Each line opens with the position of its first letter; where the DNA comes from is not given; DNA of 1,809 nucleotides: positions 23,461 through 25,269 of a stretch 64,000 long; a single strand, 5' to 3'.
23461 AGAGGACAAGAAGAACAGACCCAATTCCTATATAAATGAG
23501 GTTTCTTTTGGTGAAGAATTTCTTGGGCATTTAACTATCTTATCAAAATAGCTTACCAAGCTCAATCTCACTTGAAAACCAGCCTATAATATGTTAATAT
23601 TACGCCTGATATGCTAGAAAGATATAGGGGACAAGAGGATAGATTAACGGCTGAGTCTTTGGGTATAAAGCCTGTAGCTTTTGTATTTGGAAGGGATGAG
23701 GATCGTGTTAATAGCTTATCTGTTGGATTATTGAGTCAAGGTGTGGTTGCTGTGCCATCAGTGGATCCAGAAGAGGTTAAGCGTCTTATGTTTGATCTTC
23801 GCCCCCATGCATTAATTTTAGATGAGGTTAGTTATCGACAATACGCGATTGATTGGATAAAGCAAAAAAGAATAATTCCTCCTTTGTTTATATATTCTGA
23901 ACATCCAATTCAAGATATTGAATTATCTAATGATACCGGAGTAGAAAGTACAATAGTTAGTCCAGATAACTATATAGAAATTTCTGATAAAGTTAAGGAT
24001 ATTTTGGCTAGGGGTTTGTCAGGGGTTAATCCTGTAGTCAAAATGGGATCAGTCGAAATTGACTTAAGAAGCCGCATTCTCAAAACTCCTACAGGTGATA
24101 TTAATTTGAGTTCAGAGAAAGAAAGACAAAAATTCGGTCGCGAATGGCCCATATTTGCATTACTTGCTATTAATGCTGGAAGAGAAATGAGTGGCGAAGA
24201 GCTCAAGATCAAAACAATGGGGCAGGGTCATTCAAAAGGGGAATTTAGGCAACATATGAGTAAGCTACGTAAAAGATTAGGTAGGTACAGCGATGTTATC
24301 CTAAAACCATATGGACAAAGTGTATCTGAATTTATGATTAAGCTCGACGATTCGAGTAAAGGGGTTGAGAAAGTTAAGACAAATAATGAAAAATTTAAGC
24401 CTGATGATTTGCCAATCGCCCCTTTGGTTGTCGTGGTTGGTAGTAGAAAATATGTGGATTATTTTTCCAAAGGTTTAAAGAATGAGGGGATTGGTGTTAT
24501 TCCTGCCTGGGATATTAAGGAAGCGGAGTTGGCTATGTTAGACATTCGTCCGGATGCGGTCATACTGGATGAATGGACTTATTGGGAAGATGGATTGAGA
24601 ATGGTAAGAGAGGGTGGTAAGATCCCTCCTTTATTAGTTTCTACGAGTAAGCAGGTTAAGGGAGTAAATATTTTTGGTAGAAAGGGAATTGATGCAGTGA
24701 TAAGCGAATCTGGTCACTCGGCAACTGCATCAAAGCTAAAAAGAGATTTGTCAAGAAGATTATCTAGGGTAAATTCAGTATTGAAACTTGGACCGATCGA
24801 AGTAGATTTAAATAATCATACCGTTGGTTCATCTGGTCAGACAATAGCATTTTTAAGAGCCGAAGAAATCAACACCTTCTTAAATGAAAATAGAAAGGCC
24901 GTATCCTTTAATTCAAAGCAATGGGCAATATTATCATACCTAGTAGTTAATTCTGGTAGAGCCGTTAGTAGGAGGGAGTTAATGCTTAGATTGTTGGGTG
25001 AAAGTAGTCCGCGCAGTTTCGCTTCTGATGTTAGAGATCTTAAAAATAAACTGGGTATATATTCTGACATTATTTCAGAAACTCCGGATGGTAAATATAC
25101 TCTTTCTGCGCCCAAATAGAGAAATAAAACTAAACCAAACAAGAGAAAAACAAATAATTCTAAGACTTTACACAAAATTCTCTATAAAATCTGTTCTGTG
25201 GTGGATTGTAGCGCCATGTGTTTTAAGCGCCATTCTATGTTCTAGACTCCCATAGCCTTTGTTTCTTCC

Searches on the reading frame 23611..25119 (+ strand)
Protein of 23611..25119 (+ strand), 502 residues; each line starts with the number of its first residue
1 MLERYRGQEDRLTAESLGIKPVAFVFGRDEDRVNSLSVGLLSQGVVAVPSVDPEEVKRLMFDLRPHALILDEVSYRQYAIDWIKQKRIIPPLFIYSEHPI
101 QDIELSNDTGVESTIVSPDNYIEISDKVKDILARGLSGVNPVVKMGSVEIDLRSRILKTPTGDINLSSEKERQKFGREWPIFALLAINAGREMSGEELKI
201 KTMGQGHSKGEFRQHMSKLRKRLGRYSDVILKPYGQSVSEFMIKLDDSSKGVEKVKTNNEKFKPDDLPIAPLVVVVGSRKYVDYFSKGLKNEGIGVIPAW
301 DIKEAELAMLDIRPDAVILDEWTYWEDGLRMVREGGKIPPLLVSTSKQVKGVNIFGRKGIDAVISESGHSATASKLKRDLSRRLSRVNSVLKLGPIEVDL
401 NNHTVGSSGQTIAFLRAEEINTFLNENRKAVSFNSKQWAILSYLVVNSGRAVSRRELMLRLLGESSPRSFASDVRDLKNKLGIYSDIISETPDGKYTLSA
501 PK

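Call 43: search_protein_families(library=pfam, proteins=[window:23611-25119:+], max_evalue=0.0001)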
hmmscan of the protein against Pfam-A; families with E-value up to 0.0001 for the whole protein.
window:23611-25119:+ (502 aa): 1 family
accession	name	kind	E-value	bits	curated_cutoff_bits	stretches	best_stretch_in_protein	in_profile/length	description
PF00486.34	Trans_reg_C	-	1.5e-08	35.1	26.2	0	430-482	3-58/77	Transcriptional regulatory protein, C terminal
